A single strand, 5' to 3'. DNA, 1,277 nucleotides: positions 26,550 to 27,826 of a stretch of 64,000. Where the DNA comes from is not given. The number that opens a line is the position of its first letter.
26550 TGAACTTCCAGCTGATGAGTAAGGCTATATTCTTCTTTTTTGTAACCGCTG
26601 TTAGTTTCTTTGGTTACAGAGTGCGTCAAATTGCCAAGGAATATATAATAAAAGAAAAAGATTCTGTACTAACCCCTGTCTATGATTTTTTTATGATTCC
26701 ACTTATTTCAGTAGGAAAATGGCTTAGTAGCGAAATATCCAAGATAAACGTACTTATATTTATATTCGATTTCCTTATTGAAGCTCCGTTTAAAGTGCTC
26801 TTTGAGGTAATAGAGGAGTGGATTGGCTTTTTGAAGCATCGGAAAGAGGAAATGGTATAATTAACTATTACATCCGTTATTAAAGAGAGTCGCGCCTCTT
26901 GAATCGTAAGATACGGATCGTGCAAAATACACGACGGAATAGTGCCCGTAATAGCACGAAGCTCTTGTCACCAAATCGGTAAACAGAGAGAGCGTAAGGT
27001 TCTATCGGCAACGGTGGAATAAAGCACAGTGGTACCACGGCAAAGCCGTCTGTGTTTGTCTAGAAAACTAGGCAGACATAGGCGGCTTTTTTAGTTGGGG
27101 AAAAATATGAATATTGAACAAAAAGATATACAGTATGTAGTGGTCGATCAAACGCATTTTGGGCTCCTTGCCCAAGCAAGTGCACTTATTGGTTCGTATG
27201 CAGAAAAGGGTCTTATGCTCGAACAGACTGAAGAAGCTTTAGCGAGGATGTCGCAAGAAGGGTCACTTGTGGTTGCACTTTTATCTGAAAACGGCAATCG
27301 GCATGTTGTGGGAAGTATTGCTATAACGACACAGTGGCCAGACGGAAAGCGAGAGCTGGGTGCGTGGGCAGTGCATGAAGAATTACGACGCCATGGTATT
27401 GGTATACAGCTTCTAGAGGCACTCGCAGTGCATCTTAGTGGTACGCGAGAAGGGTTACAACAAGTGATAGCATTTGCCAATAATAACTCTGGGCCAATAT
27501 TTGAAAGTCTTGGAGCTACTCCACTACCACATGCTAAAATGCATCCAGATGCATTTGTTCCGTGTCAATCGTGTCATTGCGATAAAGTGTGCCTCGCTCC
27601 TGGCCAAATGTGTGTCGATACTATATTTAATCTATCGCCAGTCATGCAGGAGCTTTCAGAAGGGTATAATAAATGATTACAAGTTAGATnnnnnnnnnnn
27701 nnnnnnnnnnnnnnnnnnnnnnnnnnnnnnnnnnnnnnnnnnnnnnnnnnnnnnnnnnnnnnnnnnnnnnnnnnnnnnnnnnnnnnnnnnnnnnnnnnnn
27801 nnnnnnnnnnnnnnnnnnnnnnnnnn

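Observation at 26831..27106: Canonical T-box antiterminator/terminator switch upstream of an ArgA-like GNAT plus ArgE/DapE-like M20 operon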

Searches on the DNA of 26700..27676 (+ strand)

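Call 4: search_rna_families(source=window, start=26700, end=27200, threshold=evalue, max_evalue=10, show_alignments=5)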
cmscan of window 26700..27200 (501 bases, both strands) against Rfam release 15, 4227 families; matches with E-value up to 10: 6.
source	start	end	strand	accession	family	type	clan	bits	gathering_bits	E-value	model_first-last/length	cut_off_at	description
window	26870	27056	+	RF00230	T-box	Cis-reg; leader;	-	29.1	93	0.00011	1-219/219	no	T-box leader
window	27084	27189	+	RF01236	snoU19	Gene; snRNA; snoRNA; HACA-box;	-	22.6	45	0.23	1-144/144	no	Small nucleolar RNA U19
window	27042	27089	+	RF03659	MIR2871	Gene; miRNA;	-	18.1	99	1.1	1-118/118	no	MIR2871 microRNA precursor family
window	26796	26838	+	RF00612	SNORD75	Gene; snRNA; snoRNA; CD-box;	-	17.1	50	0.12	1-62/62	no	Small nucleolar RNA SNORD75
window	27043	27128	+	RF02351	psRNA14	Gene; sRNA;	-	15.8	60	7.4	1-84/84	no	Proteobacteria sRNA psRNA14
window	27042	27169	+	RF01087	PK-repZ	Cis-reg;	-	14.4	44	1.1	1-150/150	no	Pseudoknot of the regulatory region of the repZ gene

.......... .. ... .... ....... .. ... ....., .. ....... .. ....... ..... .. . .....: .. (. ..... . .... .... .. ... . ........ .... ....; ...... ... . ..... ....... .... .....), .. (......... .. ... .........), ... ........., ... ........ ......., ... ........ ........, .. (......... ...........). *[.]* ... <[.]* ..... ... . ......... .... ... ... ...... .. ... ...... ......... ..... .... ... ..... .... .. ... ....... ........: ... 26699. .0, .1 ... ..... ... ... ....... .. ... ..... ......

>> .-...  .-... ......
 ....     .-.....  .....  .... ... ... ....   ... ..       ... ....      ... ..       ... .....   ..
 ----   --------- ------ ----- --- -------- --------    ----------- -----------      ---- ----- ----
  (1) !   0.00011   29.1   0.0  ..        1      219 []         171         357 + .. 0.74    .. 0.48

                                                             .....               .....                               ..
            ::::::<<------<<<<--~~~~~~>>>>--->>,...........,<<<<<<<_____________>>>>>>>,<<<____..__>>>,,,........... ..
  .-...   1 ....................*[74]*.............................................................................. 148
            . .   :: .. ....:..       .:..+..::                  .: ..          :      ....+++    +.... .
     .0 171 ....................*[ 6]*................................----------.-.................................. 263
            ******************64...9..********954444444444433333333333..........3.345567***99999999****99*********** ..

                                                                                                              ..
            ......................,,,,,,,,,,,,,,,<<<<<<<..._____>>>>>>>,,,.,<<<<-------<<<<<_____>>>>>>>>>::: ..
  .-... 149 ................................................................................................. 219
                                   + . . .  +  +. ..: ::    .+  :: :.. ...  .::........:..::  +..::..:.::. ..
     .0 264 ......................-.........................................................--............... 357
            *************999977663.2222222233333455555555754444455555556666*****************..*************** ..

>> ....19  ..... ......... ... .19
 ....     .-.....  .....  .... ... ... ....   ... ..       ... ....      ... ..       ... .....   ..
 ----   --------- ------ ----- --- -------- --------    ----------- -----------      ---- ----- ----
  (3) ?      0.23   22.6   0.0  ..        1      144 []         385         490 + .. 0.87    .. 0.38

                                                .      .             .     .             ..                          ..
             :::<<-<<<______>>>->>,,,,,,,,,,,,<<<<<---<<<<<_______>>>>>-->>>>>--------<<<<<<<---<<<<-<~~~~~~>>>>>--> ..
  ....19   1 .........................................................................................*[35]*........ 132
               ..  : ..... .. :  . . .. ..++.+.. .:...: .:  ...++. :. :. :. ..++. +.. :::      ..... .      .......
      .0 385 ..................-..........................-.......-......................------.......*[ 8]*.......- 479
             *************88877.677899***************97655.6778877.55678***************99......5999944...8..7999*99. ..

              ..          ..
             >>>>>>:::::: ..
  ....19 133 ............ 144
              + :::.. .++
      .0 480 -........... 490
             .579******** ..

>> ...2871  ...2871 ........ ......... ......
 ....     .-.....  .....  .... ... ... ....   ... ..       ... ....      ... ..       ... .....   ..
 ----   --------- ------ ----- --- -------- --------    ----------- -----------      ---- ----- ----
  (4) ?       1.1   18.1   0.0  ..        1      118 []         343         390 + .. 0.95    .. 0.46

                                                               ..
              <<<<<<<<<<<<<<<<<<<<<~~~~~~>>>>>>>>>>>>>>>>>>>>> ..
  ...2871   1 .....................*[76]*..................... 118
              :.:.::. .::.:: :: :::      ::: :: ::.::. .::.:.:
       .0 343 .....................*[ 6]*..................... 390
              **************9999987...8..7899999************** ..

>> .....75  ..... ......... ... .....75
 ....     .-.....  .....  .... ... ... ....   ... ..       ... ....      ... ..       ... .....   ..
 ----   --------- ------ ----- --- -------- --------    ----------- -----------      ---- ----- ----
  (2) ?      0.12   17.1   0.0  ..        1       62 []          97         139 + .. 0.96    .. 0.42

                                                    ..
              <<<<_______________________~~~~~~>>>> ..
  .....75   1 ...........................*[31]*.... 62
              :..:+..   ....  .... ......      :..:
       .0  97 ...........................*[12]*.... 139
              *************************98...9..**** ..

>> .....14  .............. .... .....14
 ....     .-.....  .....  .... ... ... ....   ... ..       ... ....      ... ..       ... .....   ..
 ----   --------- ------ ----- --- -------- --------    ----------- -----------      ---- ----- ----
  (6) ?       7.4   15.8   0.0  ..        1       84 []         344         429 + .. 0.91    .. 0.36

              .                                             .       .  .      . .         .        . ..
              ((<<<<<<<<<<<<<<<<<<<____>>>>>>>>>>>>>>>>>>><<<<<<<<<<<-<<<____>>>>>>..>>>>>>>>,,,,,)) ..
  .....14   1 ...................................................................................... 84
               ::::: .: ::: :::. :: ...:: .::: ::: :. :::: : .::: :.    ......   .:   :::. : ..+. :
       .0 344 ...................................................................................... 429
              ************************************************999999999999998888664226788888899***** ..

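Call 19: search_rna_families(sources=[L001, L003, L004, L005, L006, L008, L009, L010], threshold=evalue, max_evalue=1, show_alignments=0)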
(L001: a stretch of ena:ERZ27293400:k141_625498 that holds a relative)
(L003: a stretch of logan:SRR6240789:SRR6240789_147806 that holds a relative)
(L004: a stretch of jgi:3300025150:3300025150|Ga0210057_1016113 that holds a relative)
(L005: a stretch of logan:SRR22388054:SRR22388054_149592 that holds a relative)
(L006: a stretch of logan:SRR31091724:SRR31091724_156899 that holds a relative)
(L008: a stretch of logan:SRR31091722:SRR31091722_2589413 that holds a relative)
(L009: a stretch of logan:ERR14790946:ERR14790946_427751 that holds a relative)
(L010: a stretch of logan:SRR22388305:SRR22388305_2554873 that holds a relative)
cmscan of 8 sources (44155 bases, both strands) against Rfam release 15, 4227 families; matches with E-value up to 1: 13.
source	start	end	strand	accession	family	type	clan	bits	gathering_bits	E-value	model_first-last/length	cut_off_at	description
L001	2000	2071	+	RF00005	tRNA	Gene; tRNA;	CL00001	68.2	29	6.9e-13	1-71/71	no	tRNA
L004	1860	1931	+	RF00005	tRNA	Gene; tRNA;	CL00001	68.2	29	6.9e-13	1-71/71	no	tRNA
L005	1972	2043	+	RF00005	tRNA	Gene; tRNA;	CL00001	68.2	29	6.9e-13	1-71/71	no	tRNA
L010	53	124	+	RF00005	tRNA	Gene; tRNA;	CL00001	57.1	29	7.7e-10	1-71/71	no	tRNA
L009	1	55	+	RF00005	tRNA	Gene; tRNA;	CL00001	37.8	29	0.00016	17-71/71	5'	tRNA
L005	3740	3928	+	RF00230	T-box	Cis-reg; leader;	-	36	93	0.00016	1-219/219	no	T-box leader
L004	3842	4028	+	RF00230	T-box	Cis-reg; leader;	-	34.2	93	0.00048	1-219/219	no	T-box leader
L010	1771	1956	+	RF00230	T-box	Cis-reg; leader;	-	33.3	93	0.0008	1-219/219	no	T-box leader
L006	5724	5783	+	RF04347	Plastid-ccsA-ndhD-2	Cis-reg;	-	32.7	51.5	0.01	1-53/53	no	Plastid-ccsA-ndhD-2 3UTR RNA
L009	1785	1960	+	RF00230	T-box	Cis-reg; leader;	-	31.4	93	0.0024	1-219/219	no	T-box leader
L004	3276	3354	+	RF00656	mir-205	Gene; miRNA;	-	28.6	55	0.0076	1-75/75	no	mir-205 microRNA precursor family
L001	3765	3950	+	RF00230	T-box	Cis-reg; leader;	-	26.5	93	0.044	1-219/219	no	T-box leader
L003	1720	1905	+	RF00230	T-box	Cis-reg; leader;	-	26.5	93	0.044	1-219/219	no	T-box leader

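Call 83: build_rna_model(alignment_id=A5, structure=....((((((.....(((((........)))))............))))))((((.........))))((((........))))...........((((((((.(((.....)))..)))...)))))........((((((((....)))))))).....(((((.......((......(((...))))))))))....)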
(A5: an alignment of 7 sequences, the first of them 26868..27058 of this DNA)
Model R1 built from alignment A5 (7 sequences, 201 columns); structure: as given.
model positions 191; base pairs 48; branch points 5; effective number of sequences 1.36; information 0.589 bits per position. Calibrated on 0.2 Mb of random sequence (short: E-values are rough).
structure used (alignment columns):
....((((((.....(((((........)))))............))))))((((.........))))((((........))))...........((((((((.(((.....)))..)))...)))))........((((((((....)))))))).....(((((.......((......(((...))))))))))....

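Call 85: search_with_rna_model(model_id=R1, sources=[window, L001, L004, L005, L006, L009, L010, L016, L027, L096, L108, L133, L134, L135, L136, L138, L140], max_evalue=1, make_alignment=true)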
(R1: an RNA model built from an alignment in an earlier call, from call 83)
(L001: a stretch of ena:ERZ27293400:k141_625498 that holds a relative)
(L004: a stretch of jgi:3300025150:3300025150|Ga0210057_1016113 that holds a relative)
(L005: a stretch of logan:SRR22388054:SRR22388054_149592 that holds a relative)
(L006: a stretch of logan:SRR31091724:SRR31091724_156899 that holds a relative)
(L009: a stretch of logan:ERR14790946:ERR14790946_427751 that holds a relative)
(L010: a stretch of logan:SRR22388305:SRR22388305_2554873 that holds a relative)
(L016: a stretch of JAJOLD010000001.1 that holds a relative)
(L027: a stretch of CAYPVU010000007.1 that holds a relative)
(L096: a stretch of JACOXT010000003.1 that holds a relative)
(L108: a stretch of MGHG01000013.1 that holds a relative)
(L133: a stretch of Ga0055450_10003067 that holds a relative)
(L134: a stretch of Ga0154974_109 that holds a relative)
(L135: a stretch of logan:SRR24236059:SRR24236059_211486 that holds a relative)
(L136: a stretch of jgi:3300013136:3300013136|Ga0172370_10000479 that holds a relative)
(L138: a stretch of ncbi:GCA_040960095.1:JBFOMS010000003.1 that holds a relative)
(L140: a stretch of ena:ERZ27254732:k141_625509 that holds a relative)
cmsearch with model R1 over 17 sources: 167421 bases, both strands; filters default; matches with E-value up to 1: 13.
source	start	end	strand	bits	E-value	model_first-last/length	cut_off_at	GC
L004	3840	4030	+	226.9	1.9e-67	1-191/191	no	0.46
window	26868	27058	+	221.6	7.8e-66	1-191/191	no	0.47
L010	1769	1958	+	218.3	8.1e-65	1-191/191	no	0.47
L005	3738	3930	+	216.7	2.4e-64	1-191/191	no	0.47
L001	3763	3952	+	203.9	2.1e-60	1-191/191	no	0.47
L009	1785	1962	+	167.3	3e-49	1-191/191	no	0.49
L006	5552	5743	+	127.1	5.8e-37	1-191/191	no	0.38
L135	1450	1646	+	64.4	8e-18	1-191/191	no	0.52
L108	5984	6187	+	60.2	1.6e-16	1-191/191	no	0.46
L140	1248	1460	+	37.1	1.8e-09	1-191/191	no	0.4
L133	206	427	+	31.1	1.2e-07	1-191/191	no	0.43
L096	5600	5815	+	28.5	7.3e-07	1-191/191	no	0.46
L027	5660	5878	-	20.6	0.00019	1-191/191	no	0.43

Alignment A6: 13 matches aligned to the model, 462 columns, each read 5' to 3' on its own strand. Consensus structure (alignment columns), stored with it:
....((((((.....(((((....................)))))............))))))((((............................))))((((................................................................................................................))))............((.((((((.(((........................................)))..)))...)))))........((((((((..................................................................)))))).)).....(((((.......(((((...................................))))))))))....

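Call 88: search_with_rna_model(model_id=R1, sources=[L011, L012, L013, L014, L015, L017, L018, L019, L020, L021, L022, L023, L024, L025, L026, L028, L029, L030, L031, L032, L033, L034, L035, L036, L037, L038, L039, L040, L041, L042, L043, L044, L045, L046, L047, L048, L049, L050, L051, L052, L053, L054, L055, L056, L057, L058, L059, L060, L061, L062, L063, L064, L065, L066, L067, L068, L069, L070, L071, L072, L073, L074, L075, L076, L077, L078, L079, L080, L081, L082, L083, L084, L085, L086, L087, L088, L089, L090, L091, L092, L093, L094, L095, L097, L098, L099, L100, L101, L102, L103, L104, L105, L106, L107, L109, L110, L111, L112], max_evalue=0.01)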
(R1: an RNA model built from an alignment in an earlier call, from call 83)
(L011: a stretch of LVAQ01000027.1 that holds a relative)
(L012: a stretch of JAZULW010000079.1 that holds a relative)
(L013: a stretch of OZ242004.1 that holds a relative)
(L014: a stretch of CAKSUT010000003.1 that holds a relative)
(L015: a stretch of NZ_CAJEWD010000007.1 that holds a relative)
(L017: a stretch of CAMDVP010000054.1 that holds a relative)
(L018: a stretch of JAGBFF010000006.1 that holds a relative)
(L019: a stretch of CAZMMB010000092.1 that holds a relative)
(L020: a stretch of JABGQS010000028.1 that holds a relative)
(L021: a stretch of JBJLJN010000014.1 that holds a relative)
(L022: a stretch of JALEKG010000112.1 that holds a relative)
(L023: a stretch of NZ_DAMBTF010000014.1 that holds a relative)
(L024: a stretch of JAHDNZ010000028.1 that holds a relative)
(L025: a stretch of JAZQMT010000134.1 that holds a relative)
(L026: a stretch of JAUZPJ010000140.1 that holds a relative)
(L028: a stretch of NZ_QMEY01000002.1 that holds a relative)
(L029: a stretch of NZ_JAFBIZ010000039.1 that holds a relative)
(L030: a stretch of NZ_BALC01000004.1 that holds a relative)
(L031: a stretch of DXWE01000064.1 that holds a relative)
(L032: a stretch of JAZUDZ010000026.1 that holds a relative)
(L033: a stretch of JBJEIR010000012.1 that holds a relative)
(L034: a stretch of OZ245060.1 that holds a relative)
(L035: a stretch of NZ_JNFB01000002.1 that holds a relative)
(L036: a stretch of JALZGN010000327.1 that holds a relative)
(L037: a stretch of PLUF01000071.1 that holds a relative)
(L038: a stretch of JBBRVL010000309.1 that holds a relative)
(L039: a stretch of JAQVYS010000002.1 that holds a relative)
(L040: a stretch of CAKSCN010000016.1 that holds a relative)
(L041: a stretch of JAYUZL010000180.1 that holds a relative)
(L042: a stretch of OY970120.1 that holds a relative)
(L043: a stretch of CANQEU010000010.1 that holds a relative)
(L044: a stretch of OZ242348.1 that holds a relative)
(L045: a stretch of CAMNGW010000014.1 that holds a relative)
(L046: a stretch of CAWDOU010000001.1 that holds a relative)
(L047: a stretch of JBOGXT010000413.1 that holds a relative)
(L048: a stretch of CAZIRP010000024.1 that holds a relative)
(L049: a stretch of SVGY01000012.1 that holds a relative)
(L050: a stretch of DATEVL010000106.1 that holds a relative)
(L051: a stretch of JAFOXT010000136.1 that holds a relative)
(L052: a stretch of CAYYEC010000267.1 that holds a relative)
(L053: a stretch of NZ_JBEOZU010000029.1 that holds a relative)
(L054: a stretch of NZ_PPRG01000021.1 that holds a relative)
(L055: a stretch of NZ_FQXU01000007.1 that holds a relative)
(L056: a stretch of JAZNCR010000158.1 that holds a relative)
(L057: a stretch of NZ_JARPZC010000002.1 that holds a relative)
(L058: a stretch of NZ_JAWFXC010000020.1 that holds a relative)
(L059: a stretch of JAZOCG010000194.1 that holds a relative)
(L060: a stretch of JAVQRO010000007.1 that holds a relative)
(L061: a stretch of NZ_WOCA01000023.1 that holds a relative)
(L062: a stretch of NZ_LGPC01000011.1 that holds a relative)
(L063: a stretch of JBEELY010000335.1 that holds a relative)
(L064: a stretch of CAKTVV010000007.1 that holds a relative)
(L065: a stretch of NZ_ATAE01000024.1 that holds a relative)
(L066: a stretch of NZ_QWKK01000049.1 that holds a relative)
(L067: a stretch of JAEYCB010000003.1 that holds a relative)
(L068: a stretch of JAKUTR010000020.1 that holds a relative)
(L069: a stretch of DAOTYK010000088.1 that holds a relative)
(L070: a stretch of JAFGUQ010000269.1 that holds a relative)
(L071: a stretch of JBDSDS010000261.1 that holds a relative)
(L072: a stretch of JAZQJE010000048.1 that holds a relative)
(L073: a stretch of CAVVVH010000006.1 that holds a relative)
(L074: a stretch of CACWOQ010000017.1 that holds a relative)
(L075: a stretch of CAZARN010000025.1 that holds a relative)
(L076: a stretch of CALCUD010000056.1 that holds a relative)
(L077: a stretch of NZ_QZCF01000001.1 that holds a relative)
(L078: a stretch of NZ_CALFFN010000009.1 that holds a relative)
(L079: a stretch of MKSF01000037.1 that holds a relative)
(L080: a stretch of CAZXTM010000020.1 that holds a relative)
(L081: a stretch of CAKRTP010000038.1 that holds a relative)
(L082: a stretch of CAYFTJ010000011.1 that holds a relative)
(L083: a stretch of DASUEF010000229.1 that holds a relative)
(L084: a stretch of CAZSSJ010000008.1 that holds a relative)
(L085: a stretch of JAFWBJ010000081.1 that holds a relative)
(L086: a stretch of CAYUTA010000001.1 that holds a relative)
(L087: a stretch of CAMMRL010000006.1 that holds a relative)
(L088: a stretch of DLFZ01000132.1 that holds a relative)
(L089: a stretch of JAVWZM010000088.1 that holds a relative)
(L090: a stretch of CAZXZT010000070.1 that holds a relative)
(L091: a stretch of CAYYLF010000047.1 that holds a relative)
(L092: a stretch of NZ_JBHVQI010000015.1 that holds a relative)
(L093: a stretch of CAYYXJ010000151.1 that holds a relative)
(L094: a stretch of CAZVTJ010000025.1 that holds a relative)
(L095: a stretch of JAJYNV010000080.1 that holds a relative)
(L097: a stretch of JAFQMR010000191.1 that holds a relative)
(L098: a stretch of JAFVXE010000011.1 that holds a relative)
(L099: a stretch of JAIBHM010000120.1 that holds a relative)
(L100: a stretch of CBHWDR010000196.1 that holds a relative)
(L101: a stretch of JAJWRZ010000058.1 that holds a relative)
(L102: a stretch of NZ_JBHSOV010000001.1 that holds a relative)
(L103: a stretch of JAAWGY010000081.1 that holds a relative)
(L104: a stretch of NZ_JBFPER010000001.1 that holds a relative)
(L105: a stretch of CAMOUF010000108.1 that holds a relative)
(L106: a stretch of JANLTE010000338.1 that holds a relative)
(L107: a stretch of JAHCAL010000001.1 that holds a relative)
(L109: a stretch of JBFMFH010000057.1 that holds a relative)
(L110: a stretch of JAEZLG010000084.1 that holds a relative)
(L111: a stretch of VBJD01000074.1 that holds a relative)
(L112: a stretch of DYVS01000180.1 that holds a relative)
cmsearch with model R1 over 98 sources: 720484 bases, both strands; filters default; matches with E-value up to 0.01: 40.
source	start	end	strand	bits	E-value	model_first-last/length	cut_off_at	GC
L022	7269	7432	+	37.6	5.4e-09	1-191/191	no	0.46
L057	5158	5378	+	35.8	1.9e-08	1-191/191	no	0.44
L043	506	669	+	34.5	4.6e-08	1-191/191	no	0.48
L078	1886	2062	+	30.9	5.9e-07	1-191/191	no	0.56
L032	2729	2894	-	30.8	6.6e-07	1-191/191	no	0.46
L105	4880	5010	+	29.5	1.6e-06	92-187/191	no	0.6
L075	692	887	+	28.9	2.5e-06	1-191/191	no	0.58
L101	2222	2409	+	27.1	8.8e-06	1-191/191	no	0.48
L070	6450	6617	-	26.8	1e-05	1-191/191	no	0.42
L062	5925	6094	-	25.8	2.2e-05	1-191/191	no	0.32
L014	955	1132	-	23.6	0.0001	1-191/191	no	0.51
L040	925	1102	+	23.6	0.0001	1-191/191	no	0.51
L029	7261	7431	-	23.5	0.00011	1-191/191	no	0.51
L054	6792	6928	+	23.3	0.00013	1-191/191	no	0.34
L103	345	507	+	22.4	0.00023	1-191/191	no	0.66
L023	6134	6253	-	21.9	0.00034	1-191/191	no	0.47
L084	2968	3134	+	21.9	0.00035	1-191/191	no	0.5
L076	4215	4346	+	21.3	0.0005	1-191/191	no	0.52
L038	4792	4825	-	21.3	0.00051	155-187/191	no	0.53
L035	5056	5090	+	21.2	0.00055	153-187/191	no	0.49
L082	6098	6318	+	21.1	0.00059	1-191/191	no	0.47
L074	6629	6816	+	20.8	0.00071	1-191/191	no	0.62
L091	7043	7078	-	20.4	0.00095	153-187/191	no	0.5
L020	6532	6680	-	20.3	0.001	1-191/191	no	0.41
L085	5051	5208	+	20.3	0.001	1-191/191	no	0.65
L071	2593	2627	-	20.2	0.0011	155-187/191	no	0.54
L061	3546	3614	-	19.8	0.0015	1-191/191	no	0.45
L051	6554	6738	+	19.1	0.0024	1-191/191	no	0.47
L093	197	317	+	19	0.0026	1-191/191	no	0.53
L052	1567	1592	-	18.9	0.0027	160-185/191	no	0.62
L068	3410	3445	+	18.9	0.0027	154-187/191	no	0.53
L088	1434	1531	-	18.8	0.0029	83-187/191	no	0.61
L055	227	259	-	18.5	0.0036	155-187/191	no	0.55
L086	5219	5255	+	18.5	0.0037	153-187/191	no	0.49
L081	4850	4885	-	17.9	0.0055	153-187/191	no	0.5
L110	5789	5817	-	17.7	0.0066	159-186/191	no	0.69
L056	393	546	+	17.4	0.0081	1-191/191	no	0.57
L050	3335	3370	-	17.2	0.0093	154-187/191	no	0.69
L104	7835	7868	+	17.1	0.0096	155-187/191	no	0.41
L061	3795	3822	-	17.1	0.0099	159-186/191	no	0.64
